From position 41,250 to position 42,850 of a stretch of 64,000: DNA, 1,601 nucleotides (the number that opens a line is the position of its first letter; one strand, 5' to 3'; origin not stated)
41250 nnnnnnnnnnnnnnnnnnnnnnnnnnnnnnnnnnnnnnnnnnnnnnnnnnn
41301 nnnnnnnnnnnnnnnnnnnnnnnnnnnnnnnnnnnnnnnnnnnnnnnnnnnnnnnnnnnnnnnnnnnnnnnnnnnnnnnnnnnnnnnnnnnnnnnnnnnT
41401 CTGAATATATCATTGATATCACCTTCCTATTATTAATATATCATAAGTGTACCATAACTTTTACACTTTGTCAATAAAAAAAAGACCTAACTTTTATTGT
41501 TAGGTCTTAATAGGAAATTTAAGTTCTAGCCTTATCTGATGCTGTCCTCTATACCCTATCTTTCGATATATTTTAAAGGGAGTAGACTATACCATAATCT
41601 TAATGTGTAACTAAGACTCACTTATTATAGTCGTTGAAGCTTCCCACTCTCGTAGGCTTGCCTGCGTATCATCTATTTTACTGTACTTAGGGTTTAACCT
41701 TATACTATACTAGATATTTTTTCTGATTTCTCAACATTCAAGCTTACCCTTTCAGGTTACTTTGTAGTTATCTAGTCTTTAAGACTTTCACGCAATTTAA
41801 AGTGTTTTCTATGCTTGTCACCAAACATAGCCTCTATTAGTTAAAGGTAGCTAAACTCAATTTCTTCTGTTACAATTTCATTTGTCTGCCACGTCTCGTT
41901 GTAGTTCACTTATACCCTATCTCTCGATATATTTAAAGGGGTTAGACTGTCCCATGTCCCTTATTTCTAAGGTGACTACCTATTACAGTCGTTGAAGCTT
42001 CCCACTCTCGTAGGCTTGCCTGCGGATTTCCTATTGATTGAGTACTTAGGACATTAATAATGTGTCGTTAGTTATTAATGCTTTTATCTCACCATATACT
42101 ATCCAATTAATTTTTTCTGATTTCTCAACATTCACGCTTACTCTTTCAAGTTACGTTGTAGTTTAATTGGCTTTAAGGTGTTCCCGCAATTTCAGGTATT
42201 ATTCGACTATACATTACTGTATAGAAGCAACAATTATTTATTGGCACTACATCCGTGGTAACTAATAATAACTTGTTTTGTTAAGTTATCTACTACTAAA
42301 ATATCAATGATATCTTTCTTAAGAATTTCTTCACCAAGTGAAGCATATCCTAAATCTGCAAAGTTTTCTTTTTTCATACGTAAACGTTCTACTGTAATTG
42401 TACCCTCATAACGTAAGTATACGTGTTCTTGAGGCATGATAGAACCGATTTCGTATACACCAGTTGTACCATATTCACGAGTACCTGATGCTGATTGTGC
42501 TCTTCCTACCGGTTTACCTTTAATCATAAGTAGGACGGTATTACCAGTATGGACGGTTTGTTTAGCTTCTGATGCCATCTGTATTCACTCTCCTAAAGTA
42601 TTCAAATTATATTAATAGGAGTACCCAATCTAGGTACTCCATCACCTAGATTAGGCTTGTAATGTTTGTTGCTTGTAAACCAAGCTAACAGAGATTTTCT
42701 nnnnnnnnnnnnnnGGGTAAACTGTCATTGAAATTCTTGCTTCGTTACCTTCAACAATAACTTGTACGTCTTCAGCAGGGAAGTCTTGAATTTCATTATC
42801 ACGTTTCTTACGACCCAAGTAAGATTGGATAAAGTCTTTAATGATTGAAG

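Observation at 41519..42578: The tail tube gene is split into three exons by two ORF-less group I introns and reassembles into exactly 142 codons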

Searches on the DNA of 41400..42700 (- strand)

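Call 5: search_rna_families(source=window, start=41400, end=42700, threshold=evalue, max_evalue=10, show_alignments=4)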
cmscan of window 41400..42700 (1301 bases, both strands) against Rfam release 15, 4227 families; matches with E-value up to 10: 7.
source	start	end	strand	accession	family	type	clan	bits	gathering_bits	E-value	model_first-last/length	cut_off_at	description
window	41564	41853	-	RF00028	Intron_gpI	Intron;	-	50.7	50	1.3e-11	1-253/253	no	Group I catalytic intron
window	41923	42258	-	RF00028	Intron_gpI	Intron;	-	31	50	1e-05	1-253/253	no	Group I catalytic intron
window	41477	41536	-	RF02451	ncr1241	Gene; sRNA;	-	21.3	60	0.9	1-63/63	no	Bacillus sRNA ncr1241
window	41470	41552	-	RF02077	STnc220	Gene; sRNA;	-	20.3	60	1.8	1-79/79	no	Salmonella enterica sRNA STnc220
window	41687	41751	-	RF01666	rox2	Cis-reg;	-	18.1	55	6.9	1-71/71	no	Drosophila rox2 ncRNA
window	42079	42158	-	RF01998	group-II-D1D4-1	Intron;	CL00102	17.3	35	2.4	1-84/84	no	Group II catalytic intron D1-D4-1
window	41696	41764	-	RF01998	group-II-D1D4-1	Intron;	CL00102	14.6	35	9.6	1-84/84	no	Group II catalytic intron D1-D4-1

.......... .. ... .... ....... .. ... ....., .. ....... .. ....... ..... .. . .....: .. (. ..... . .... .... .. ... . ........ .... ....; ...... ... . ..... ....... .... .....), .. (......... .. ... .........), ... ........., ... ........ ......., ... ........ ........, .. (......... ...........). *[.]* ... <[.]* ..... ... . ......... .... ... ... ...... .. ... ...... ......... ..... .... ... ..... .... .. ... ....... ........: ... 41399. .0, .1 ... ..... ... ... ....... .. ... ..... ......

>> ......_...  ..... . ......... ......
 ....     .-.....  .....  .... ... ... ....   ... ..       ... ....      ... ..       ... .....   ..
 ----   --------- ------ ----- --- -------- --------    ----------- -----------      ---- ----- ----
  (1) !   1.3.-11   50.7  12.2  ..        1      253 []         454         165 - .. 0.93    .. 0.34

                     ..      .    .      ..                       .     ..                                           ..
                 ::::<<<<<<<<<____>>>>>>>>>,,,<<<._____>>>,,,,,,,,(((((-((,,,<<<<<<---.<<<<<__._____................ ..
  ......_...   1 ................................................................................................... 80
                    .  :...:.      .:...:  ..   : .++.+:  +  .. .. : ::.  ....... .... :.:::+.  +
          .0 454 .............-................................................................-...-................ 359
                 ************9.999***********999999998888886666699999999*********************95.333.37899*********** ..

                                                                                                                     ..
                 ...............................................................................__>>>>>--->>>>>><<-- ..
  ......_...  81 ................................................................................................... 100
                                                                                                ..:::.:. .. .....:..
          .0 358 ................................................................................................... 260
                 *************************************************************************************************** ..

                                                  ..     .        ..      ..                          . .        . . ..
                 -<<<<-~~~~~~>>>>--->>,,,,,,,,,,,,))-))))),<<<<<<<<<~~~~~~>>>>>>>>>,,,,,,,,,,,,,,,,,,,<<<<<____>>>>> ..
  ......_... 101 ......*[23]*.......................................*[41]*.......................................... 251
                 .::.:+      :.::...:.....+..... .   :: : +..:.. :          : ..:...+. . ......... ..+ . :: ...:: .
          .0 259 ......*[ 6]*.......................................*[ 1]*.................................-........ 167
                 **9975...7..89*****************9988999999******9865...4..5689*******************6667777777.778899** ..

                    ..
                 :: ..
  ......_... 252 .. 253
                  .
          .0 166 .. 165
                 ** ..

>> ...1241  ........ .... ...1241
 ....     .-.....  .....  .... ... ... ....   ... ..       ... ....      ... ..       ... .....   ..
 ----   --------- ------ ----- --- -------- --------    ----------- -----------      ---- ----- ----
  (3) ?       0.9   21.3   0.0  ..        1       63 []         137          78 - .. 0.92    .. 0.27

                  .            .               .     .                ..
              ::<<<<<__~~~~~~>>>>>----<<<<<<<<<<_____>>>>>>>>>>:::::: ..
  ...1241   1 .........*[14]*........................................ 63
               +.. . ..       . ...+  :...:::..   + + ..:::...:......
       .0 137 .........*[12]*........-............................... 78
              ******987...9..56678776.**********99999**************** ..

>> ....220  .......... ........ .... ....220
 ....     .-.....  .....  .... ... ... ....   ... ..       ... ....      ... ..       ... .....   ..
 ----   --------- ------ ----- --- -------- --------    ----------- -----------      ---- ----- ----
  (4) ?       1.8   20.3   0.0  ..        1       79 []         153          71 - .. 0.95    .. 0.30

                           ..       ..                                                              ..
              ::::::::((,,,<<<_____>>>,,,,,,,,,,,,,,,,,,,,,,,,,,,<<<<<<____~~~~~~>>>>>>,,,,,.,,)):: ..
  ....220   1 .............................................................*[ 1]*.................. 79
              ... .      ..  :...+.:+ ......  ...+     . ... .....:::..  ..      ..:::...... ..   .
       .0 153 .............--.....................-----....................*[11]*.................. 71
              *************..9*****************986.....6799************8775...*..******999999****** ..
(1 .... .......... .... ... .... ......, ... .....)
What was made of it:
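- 41907..42239 (-): Group I intron 1, 333 nt, ORF-less, inserted after CDS nt 339. Guide GUUG at 42231..42228 pairs with exon CAAU (U.G). P2 42224..42207. P4 strands 42189..42184 and 42025..42020. P7 strands within 41995..41986 and 41949..41943. P3 strands 42198..42194 and 41981..41977. Extra 10-bp hairpin at 42081..42051. Terminal G at 41907. RF00028 31.0 bits, E 1e-5 (call 5).
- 41546..41843 (-): Group I intron 2, 298 nt, ORF-less, inserted after CDS nt 402. Guide GAGG at 41834..41831 pairs with exon CCUU (U.G). P2 41830..41809. P4 strands 41795..41790 and 41667..41662. P7 strands within 41637..41628 and 41589..41583. P3 strands 41804..41800 and 41623..41619. Terminal G at 41546. RF00028 50.7 bits against a gathering score of 50, E 1.3e-11 (call 5).
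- On Group I intron (Rfam RF00028): Intron 1 scores 31.0 bits with E 1e-5 (below the cutoff) (call 5).
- RF00028 hits both introns (call 5). Intron 1 has a sub-threshold Rfam score (call 5).
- Tried and rejected: The introns appear only when about 1.3 kb is searched (call 5). The weak hits to ncr1241, STnc220, rox2 and group-II-D1D4 in call 5 have E of 0.9 or more and were dismissed as chance.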

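Call 7: search_dna_similar(query=window:41400-42700:-, collection=phages, mode=near, max_rows=40)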
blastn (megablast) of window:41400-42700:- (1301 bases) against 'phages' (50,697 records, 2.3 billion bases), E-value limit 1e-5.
Records with a match: 403; places in all: 554; records where one place covers at least 80% of the query: 29.
Best place of each record, by identity: >=99% 3; 95-99% 231; 90-95% 13; 80-90% 87; 60-80% 69.
By first word of the organism name: Staphylococcus 325; Listeria 53; Bacillus 23; Silviavirus 1; Mammaliicoccus 1.
By host as written in the record: Staphylococcus aureus 110; Listeria monocytogenes 43; - 37; Staphylococcus sp. 23; Staphylococcus carnosus TM300 22; Staphylococcus aureus ATCC 25923 8; Staphylococcus xylosus M1997-2/10 8; Staphylococcus epidermidis 6; and 85 more.
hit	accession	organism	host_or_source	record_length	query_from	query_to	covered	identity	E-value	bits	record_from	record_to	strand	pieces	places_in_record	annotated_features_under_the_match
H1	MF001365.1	Staphylococcus phage SA3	Staphylococcus aureus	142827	1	1299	100%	99.2%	0e+0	2338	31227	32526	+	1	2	hypothetical protein (x3)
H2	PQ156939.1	Staphylococcus phage vB_SauM_HN01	Staphylococcus sp.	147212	1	1227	94%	98.5%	0e+0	2161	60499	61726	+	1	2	tail tube | Tsp protein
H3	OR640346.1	Staphylococcus phage vB_SauM-T-SE-E1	Staphylococcus sp.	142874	1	1227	94%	98.0%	0e+0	2134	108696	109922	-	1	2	hypothetical protein (x3) | tail sheath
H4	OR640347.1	Staphylococcus phage vB_SauM-T-SE-E2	Staphylococcus sp.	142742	1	1227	94%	98.0%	0e+0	2134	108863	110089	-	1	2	hypothetical protein (x3) | tail sheath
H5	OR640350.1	Staphylococcus phage vB_SauM-T-SE-G2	Staphylococcus sp.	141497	1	1227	94%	98.0%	0e+0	2134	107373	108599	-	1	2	hypothetical protein (x3) | tail sheath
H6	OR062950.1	Staphylococcus phage 357Saur119PP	Staphylococcus aureus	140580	1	1227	94%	97.9%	0e+0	2122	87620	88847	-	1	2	virion protein 5 | putative tail sheath protein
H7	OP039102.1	Staphylococcus phage LJT-1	Staphylococcus aureus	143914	1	1227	94%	97.1%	0e+0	2073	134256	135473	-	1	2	hypothetical protein | major tail sheath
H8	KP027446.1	Staphylococcus phage phiIPLA-RODI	Staphylococcus sp.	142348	1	1301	93%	90.6%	0e+0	1946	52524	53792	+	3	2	tail tube | major tail sheath protein | Ioh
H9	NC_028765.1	Staphylococcus phage phiIPLA-RODI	Staphylococcus sp.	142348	1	1301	93%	90.6%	0e+0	1946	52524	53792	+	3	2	virion structural protein | tail sheath | intron encoded nuclease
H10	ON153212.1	Staphylococcus phage KMSP1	Staphylococcus aureus food isolate 1 ...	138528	1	1301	86%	96.1%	0e+0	1828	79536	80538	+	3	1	hypothetical protein (x2) | tail assembly protein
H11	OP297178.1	Staphylococcus phage vB_ScaM-V1SC04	Staphylococcus capitis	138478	1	1089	84%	98.2%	0e+0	1901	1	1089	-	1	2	hypothetical protein (x2) | tail sheath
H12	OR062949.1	Staphylococcus phage 355Saur083PP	Staphylococcus aureus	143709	1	1301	86%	95.7%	0e+0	1788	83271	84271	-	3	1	virion protein 5 | putative tail sheath protein | hypothetical protein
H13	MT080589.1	Staphylococcus phage vB_SauM_EW26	Staphylococcus carnosus TM300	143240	1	1301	86%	95.6%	0e+0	1782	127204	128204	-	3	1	record has no annotation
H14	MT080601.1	Staphylococcus phage vB_SauM_EW72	Staphylococcus carnosus TM300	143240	1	1301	86%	95.6%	0e+0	1782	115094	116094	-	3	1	record has no annotation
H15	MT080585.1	Staphylococcus phage vB_SauM_EW18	Staphylococcus carnosus TM300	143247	1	1301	86%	95.6%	0e+0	1782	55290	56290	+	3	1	record has no annotation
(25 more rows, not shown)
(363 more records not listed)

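Call 11: get_annotated_region(hit=H1, flank=2500)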
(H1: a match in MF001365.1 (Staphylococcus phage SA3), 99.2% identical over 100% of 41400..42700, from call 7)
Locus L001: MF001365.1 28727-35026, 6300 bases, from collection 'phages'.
description: Staphylococcus phage SA3, partial genome.
organism: Staphylococcus phage SA3 (NCBI taxid 2025821)
taxonomy: Viruses; Duplodnaviria; Heunggongvirae; Uroviricota; Caudoviricetes; Herelleviridae; Twortvirinae; Kayvirus
host: Staphylococcus aureus; source: -; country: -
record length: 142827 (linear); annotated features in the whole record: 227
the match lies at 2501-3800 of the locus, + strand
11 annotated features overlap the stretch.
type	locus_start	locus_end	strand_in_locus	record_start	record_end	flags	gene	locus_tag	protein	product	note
CDS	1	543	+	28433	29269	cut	-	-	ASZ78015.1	hypothetical protein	Phage protein (ACLAME 1255)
CDS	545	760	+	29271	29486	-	-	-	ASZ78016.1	hypothetical protein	-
CDS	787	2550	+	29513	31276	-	-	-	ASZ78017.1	hypothetical protein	-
CDS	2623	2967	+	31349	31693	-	-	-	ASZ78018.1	hypothetical protein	-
CDS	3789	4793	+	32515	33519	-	-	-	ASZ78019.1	hypothetical protein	-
CDS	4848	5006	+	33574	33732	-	-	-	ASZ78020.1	hypothetical protein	-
CDS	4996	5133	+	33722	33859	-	-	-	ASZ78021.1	hypothetical protein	-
CDS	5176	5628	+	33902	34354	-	-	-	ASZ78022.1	hypothetical protein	-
CDS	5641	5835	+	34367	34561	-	-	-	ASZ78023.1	hypothetical protein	-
CDS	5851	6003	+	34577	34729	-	-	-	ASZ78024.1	hypothetical protein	-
CDS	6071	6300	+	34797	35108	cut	-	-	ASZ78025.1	hypothetical protein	-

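Call 12: get_annotated_region(hit=H2, flank=2500)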
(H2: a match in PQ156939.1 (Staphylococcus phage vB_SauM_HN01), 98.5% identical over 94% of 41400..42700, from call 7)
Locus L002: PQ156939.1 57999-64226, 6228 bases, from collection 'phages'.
description: Staphylococcus phage vB_SauM_HN01, complete genome.
organism: Staphylococcus phage vB_SauM_HN01 (NCBI taxid 3242749)
taxonomy: Viruses; Duplodnaviria; Heunggongvirae; Uroviricota; Caudoviricetes; Herelleviridae; Twortvirinae; Kayvirus
host: Staphylococcus sp.; source: sewage from sheep farms (Animal Germplasm Resources Breeding Base of Hainan Nongken Nanfan Seed Industry Co., ...; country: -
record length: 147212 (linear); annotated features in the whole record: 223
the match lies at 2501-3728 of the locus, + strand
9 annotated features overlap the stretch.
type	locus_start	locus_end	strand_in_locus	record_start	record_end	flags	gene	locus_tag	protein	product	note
CDS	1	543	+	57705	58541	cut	-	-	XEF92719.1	hypothetical protein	ORF102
CDS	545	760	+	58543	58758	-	-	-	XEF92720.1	hypothetical protein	ORF103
CDS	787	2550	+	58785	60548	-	-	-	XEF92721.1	Tsp protein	ORF104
CDS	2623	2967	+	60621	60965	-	-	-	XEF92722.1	tail tube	ORF105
CDS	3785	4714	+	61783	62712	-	-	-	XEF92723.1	hypothetical protein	ORF106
CDS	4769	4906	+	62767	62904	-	-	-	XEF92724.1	hypothetical protein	ORF107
CDS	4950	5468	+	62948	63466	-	-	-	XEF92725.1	hypothetical protein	ORF108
CDS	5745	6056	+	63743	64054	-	-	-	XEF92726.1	virion component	ORF109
CDS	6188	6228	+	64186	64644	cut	-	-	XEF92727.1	hypothetical protein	ORF110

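Call 13: get_annotated_region(hit=H9, flank=2500)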
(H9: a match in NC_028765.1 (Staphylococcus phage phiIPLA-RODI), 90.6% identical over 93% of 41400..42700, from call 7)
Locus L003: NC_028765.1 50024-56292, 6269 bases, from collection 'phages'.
description: Staphylococcus phage phiIPLA-RODI, complete genome.
organism: Staphylococcus phage phiIPLA-RODI (NCBI taxid 1572703)
taxonomy: Viruses; Duplodnaviria; Heunggongvirae; Uroviricota; Caudoviricetes; Herelleviridae; Twortvirinae; Kayvirus; Kayvirus rodi
host: Staphylococcus sp.; source: -; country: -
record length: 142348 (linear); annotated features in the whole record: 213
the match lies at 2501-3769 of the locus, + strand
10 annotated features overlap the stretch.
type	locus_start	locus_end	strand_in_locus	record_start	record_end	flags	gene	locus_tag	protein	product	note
CDS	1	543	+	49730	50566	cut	-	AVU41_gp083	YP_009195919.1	hypothetical protein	-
CDS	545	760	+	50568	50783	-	-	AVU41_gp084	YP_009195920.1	hypothetical protein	-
CDS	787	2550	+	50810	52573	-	-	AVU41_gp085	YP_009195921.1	tail sheath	-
CDS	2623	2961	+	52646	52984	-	-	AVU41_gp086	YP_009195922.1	virion structural protein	-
CDS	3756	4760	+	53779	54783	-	-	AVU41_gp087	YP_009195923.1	intron encoded nuclease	-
CDS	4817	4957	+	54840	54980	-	-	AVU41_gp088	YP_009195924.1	hypothetical protein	-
CDS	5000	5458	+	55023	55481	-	-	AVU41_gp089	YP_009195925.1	hypothetical protein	-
CDS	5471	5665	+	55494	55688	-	-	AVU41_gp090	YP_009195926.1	hypothetical protein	-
CDS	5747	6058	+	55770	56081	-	-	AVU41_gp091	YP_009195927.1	virion structural protein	-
CDS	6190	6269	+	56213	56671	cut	-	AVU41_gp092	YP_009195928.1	tail assembly chaperone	-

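Call 45: search_dna_similar(query=window:41546-41843:-, collection=phages, mode=distant, max_rows=60, rows=spread, max_evalue=0.000001)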
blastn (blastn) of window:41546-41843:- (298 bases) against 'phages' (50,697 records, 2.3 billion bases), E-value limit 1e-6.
Records with a match: 158; places in all: 331; records where one place covers at least 80% of the query: 92.
Best place of each record, by identity: >=99% 34; 95-99% 22; 90-95% 1; 80-90% 52; 60-80% 49.
By first word of the organism name: Staphylococcus 114; Enterococcus 15; Bacillus 14; Lactococcus 10; Brochothrix 3; Silviavirus 1; Clostridioides 1.
By host as written in the record: Staphylococcus aureus 38; Staphylococcus sp. 15; Staphylococcus carnosus TM300 10; Lactococcus lactis 10; - 8; Staphylococcus aureus ATCC 25923 5; Enterococcus faecalis 5; Staphylococcus aureus (phage propagation strain 47) 4; and 45 more.
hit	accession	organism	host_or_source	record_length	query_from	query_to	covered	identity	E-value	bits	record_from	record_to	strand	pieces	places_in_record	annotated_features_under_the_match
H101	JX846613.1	Staphylococcus phage vB_SauM_Romulus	Staphylococcus aureus (phage ...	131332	1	298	100%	100.0%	4e-151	538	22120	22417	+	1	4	promoter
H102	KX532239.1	Staphylococcus phage StAP1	Staphylococcus aureus ATCC 12600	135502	1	298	100%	100.0%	4e-151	538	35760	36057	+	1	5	none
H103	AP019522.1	Staphylococcus phage MR003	Staphylococcus aureus RN4220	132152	1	298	100%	100.0%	4e-151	538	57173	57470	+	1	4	none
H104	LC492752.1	Staphylococcus phage KSAP11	Staphylococcus aureus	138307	1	298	100%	100.0%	4e-151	538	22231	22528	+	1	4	none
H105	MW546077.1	Staphylococcus phage Romulus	-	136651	1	298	100%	100.0%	4e-151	538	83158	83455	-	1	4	none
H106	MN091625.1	Staphylococcus phage PALS_1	Staphylococcus aureus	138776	1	298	100%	100.0%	4e-151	538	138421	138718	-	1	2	none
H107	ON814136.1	Staphylococcus phage vB_SauM-V1SA22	Staphylococcus aureus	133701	1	298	100%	100.0%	4e-151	538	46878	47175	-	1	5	none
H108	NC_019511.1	Staphylococcus phage SA11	Staphylococcus aureus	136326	1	298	100%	100.0%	4e-151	538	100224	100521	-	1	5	none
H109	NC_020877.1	Staphylococcus phage vB_SauM_Romulus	Staphylococcus aureus (phage ...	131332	1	298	100%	100.0%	4e-151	538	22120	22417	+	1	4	promoter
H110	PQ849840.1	Staphylococcus phage JS1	Staphylococcus xylosus WT2481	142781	1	298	100%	99.7%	2e-149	534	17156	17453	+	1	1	none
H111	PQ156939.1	Staphylococcus phage vB_SauM_HN01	Staphylococcus sp.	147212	1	298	100%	99.7%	2e-149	534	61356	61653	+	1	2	none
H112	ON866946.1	Staphylococcus phage LSA2311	Staphylococcus aureus ATCC 25923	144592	1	298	100%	99.3%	2e-148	529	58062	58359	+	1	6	none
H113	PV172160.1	Staphylococcus phage StAP1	Staphylococcus aureus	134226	1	298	100%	99.3%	2e-148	529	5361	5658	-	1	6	none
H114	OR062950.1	Staphylococcus phage 357Saur119PP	Staphylococcus aureus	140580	1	298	100%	98.7%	1e-145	520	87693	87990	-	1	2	none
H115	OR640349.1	Staphylococcus phage vB_SauM-T-SE-G1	Staphylococcus sp.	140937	1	298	100%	98.3%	5e-144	516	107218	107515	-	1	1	hypothetical protein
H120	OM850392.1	Staphylococcus phage B2-102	Staphylococcus aureus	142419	1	294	99%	80.3%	4e-63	247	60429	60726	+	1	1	record has no annotation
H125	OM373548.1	Staphylococcus phage vB_SpsM-DH2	Staphylococcus pseudintermedius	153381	2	294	98%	73.1%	5e-36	157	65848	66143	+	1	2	record has no annotation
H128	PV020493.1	Staphylococcus phage RSM-J51Sa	-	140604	1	292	98%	72.6%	3e-33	147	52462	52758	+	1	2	record has no annotation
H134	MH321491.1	Staphylococcus phage Twillingate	Staphylococcus epidermidis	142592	38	292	86%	69.7%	1e-30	138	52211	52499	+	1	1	none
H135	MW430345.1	Staphylococcus phage ZCSS1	Staphylococcus sciuri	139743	38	292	86%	67.8%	3e-20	104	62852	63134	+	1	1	none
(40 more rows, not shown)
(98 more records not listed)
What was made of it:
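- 41546..41843 (-): 100% identical to the intron in Silviavirus Romulus, StAP1, MR003 and SA11 (call 45).
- Intron 2 is 100% identical in another genus, Silviavirus (call 45). The same intron works in three or more genera, on hosts from S. aureus to S. xylosus (call 45).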

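Call 46: get_annotated_region(hit=H120, flank=900)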
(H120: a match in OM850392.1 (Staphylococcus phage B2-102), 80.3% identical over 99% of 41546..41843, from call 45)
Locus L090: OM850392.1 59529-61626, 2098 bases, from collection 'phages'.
description: UNVERIFIED_ORG: Staphylococcus phage B2-102, complete genome.
organism: Staphylococcus phage B2-102 (NCBI taxid 2928758)
taxonomy: Viruses; Duplodnaviria; Heunggongvirae; Uroviricota; Caudoviricetes; Herelleviridae; Twortvirinae
host: Staphylococcus aureus; source: wastewater; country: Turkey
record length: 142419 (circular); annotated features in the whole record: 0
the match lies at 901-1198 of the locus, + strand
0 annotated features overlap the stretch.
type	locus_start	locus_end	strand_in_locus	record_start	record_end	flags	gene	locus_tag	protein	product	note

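Call 47: get_annotated_region(hit=H125, flank=900)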
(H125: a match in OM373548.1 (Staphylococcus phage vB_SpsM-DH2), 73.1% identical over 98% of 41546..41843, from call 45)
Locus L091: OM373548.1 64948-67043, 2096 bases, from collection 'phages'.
description: UNVERIFIED: Staphylococcus phage vB_SpsM-DH2, complete genome.
organism: Staphylococcus phage vB_SpsM-DH2 (NCBI taxid 2924916)
taxonomy: Viruses; Duplodnaviria; Heunggongvirae; Uroviricota; Caudoviricetes; Herelleviridae; Twortvirinae
host: Staphylococcus pseudintermedius; source: canine hair; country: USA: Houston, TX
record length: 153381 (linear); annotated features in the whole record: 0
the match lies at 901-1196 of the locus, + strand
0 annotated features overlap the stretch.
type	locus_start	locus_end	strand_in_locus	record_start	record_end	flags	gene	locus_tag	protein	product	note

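Call 48: get_annotated_region(hit=H128, flank=900)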
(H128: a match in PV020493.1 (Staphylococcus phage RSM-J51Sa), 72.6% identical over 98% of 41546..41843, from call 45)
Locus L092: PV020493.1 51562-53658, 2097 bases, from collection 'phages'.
description: UNVERIFIED: Staphylococcus phage RSM-J51Sa contig_1, partial genome.
organism: Staphylococcus phage RSM-J51Sa (NCBI taxid 3401081)
taxonomy: Viruses; Duplodnaviria; Heunggongvirae; Uroviricota; Caudoviricetes; Herelleviridae; Twortvirinae; Baoshanvirus
host: -; source: -; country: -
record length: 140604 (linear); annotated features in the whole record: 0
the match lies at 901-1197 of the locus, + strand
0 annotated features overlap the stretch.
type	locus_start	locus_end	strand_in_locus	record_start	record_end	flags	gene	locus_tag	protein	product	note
